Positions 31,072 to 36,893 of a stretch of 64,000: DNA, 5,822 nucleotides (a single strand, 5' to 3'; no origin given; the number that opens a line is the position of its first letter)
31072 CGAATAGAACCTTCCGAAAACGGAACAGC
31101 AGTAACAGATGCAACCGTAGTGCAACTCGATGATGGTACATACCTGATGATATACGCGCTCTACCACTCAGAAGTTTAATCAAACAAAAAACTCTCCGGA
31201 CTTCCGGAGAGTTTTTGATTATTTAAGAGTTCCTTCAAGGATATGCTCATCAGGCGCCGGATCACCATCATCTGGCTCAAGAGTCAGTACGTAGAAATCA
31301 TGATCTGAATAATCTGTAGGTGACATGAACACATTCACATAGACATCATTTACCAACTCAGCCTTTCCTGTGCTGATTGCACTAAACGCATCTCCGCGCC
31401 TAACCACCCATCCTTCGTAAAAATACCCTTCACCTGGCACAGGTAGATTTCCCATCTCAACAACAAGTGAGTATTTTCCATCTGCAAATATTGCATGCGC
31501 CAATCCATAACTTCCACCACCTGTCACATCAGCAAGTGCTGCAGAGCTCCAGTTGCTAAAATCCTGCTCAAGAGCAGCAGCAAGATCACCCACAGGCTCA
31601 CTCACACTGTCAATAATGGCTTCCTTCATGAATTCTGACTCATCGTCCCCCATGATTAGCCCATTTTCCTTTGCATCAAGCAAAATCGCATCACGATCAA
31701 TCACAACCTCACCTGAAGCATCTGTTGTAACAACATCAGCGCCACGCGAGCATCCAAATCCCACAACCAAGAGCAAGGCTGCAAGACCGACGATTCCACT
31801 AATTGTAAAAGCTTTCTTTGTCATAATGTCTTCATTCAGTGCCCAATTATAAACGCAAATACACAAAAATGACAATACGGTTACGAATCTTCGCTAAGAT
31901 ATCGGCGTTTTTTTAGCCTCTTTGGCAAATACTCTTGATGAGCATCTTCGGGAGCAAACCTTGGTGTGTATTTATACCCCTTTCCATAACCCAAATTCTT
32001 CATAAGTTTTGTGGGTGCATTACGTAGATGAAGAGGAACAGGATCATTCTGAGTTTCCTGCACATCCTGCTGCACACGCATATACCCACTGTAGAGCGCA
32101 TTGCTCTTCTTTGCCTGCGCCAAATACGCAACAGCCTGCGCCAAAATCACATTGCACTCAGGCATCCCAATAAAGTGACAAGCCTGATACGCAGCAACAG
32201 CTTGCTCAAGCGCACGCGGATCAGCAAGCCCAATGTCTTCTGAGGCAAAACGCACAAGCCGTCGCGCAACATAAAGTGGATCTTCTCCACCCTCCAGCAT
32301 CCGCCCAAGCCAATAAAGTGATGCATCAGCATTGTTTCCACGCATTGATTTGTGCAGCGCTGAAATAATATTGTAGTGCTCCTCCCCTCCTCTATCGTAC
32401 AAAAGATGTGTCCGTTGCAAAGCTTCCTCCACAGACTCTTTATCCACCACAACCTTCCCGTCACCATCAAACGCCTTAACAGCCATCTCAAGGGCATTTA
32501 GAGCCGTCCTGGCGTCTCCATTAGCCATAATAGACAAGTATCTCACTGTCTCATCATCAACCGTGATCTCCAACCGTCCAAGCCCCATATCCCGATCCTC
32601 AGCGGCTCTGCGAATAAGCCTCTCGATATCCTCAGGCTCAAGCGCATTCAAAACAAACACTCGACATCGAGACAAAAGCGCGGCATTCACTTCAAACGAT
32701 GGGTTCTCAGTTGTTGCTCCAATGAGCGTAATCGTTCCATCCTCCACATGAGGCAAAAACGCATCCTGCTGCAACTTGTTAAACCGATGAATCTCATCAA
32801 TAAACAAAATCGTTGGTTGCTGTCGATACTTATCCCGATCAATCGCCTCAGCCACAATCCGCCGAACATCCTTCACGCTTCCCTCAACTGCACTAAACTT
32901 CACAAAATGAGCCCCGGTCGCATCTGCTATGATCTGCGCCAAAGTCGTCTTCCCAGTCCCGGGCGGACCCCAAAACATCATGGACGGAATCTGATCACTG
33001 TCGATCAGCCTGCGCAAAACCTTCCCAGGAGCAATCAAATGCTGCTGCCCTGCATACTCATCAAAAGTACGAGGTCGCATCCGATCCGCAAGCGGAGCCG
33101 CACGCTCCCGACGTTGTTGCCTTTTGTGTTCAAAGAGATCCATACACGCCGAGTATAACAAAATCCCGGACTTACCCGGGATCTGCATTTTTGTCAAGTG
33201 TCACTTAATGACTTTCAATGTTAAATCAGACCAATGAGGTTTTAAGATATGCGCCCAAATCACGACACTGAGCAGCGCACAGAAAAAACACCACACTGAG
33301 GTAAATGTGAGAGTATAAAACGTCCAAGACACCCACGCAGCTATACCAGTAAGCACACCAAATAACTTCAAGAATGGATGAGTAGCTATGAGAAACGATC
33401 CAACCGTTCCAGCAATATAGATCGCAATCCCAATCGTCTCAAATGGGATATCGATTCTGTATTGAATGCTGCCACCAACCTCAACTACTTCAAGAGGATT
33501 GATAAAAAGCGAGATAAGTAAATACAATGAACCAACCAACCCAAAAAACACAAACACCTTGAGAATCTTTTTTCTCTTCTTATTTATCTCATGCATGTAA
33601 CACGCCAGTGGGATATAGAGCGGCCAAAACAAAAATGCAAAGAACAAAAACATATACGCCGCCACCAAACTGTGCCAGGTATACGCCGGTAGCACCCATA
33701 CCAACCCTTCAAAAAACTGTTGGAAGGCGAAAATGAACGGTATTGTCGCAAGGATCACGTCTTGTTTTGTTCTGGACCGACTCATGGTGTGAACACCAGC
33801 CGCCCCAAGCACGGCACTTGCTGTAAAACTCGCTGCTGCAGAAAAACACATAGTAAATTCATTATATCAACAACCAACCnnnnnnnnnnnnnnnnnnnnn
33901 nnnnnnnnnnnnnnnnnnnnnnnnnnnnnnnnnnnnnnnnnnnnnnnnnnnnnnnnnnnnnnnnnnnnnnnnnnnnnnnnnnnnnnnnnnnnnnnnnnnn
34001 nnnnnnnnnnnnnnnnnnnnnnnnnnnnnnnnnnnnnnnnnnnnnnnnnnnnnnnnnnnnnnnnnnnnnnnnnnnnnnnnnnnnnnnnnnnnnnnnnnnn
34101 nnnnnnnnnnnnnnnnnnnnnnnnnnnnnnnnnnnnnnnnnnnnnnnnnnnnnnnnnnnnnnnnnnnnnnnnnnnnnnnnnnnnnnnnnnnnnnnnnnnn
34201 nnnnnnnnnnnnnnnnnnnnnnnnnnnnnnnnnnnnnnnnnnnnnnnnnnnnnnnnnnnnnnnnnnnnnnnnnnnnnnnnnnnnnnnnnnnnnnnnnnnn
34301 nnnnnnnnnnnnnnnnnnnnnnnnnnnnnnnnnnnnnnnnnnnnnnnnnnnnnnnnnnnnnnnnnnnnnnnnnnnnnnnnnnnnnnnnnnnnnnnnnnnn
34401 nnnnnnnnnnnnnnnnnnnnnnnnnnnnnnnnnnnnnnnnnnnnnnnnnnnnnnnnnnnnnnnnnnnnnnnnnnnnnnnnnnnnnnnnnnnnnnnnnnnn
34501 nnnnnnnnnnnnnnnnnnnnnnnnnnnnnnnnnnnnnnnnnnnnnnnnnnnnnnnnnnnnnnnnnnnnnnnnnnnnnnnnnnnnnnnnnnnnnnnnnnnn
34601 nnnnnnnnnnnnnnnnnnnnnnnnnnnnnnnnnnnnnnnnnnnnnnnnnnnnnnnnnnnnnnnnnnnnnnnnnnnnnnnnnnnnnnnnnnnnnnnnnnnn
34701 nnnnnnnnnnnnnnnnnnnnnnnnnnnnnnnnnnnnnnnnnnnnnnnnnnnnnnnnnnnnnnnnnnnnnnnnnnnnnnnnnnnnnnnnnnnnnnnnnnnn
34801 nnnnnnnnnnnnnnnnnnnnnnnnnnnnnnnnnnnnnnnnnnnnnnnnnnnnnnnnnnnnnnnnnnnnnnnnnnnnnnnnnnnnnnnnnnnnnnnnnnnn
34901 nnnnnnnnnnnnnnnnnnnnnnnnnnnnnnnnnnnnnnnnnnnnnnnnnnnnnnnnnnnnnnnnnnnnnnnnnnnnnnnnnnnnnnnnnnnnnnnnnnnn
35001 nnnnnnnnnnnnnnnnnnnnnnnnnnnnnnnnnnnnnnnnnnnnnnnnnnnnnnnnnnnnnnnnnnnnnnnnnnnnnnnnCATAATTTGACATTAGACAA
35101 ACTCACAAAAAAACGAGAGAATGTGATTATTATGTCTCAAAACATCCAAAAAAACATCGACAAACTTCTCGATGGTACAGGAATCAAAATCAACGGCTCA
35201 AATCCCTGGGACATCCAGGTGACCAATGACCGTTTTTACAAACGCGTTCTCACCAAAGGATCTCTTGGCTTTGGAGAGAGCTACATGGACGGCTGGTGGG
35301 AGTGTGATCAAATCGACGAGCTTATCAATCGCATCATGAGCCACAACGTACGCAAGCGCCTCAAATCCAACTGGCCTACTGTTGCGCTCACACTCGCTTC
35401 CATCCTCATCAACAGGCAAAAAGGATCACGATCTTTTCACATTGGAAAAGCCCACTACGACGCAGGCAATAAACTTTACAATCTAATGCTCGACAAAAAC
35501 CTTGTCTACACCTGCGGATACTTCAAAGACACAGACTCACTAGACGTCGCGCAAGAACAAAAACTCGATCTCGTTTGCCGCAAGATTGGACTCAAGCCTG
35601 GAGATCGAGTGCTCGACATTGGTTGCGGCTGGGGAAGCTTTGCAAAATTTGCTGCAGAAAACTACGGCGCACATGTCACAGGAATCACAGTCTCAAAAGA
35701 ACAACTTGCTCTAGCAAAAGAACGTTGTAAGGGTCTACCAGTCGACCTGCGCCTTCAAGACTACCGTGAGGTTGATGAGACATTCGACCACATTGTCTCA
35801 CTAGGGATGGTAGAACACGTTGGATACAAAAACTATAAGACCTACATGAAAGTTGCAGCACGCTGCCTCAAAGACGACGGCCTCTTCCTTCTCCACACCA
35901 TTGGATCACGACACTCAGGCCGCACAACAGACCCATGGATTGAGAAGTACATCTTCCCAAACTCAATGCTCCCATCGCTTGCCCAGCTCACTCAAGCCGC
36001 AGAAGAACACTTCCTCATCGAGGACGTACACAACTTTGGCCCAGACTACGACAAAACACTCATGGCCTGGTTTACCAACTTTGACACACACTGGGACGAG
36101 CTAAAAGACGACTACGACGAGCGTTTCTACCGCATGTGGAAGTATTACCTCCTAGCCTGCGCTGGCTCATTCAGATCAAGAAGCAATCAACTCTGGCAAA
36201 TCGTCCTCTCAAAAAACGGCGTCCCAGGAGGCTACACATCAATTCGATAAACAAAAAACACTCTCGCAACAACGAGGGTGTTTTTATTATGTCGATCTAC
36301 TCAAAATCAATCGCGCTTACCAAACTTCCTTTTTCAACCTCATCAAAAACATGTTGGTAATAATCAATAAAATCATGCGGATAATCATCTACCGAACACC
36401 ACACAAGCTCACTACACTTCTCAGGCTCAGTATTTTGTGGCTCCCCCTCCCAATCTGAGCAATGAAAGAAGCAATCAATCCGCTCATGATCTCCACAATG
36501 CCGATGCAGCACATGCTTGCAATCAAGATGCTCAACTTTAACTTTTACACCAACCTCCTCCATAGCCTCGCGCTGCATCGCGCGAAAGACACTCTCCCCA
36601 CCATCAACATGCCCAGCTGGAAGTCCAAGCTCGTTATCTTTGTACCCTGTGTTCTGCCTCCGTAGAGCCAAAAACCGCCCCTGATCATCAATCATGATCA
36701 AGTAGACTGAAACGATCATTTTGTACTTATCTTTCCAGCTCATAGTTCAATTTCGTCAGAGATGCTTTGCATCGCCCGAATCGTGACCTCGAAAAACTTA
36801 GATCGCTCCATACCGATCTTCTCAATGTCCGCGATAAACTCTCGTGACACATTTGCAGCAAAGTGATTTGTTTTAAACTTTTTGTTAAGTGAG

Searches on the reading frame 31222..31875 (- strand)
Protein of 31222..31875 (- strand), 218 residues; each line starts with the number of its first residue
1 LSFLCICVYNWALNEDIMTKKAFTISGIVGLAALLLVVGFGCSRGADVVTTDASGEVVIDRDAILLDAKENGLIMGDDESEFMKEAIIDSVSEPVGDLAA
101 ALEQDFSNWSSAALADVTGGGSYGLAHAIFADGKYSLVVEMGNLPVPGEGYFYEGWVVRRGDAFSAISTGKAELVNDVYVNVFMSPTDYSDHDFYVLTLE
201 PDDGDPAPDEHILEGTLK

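Call 44: search_protein_families(library=pfam, max_evalue=0.00001, proteins=[window:31222-31875:-])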
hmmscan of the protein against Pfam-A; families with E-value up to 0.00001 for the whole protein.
window:31222-31875:- (218 aa): 1 family
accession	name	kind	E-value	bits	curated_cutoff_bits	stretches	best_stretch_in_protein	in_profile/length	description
PF10099.14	RskA_C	-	1.6e-06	28.8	29.4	1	87-209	25-130/135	Anti-sigma-K factor rskA, C-terminal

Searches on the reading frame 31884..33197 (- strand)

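Call 44: search_protein_families(library=pfam, max_evalue=0.00001, proteins=[window:31884-33197:-])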
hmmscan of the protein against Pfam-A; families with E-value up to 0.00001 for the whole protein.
window:31884-33197:- (438 aa): 5 families
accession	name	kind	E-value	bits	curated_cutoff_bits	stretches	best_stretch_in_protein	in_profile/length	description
PF12002.13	MgsA_C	-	5.2e-60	202.6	27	1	287-434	1-148/167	MgsA AAA+ ATPase C terminal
PF16193.11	AAA_assoc_2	-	1.3e-28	99.5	34.3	1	209-286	3-81/81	AAA C-terminal domain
PF00004.35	AAA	-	8.3e-19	68.8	21.2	1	73-182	1-127/131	ATPase family associated with various cellular activities (AAA)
PF05496.18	RuvB_N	-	9.5e-15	55.1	27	1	40-159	1-116/159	Holliday junction DNA helicase RuvB P-loop domain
PF07728.20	AAA_5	-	4.2e-06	27.2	22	0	73-164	2-103/139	AAA domain (dynein-related subfamily)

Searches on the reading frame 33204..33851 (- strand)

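Call 44: search_protein_families(library=pfam, max_evalue=0.00001, proteins=[window:33204-33851:-])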
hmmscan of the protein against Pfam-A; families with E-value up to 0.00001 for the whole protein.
window:33204-33851:- (216 aa): 1 family
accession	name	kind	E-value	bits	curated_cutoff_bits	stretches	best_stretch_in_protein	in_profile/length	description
PF20334.3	DUF6629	-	3.2e-26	92.8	27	1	1-202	1-198/209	Family of unknown function (DUF6629)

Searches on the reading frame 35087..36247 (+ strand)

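Call 44: search_protein_families(library=pfam, max_evalue=0.00001, proteins=[window:35087-36247:+])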
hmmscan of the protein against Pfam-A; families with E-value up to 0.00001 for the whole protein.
window:35087-36247:+ (387 aa): 7 families
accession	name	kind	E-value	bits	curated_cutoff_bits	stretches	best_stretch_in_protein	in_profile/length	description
PF02353.26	CMAS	-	2.3e-91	306.3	27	1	115-372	5-273/273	Mycolic acid cyclopropane synthetase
PF13649.12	Methyltransf_25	-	5.2e-18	66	27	1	175-265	1-97/97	Methyltransferase domain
PF08241.18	Methyltransf_11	-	1.5e-16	61.2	21.2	1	176-268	1-94/95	Methyltransferase domain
PF13489.12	Methyltransf_23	-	5.1e-13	49.5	27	1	169-292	20-138/164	Methyltransferase domain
PF08242.18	Methyltransf_12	-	8.3e-13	49.3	30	1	176-267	1-98/98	Methyltransferase domain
PF13847.12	Methyltransf_31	-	3.9e-12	46.5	27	1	170-273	2-113/145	Methyltransferase domain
PF01728.25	FtsJ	-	1.9e-07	31.6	24.1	1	159-228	8-82/181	FtsJ-like methyltransferase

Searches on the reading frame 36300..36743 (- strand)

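Call 44: search_protein_families(library=pfam, max_evalue=0.00001, proteins=[window:36300-36743:-])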
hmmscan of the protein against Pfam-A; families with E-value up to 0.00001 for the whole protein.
window:36300-36743:- (148 aa): 2 families
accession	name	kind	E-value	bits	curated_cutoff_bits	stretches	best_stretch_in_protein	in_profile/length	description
PF00293.34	NUDIX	-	4.2e-20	72.6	21.1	1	11-124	4-122/134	NUDIX domain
PF14815.12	NUDIX_4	-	4e-07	30.2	35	1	13-120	1-97/113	NUDIX domain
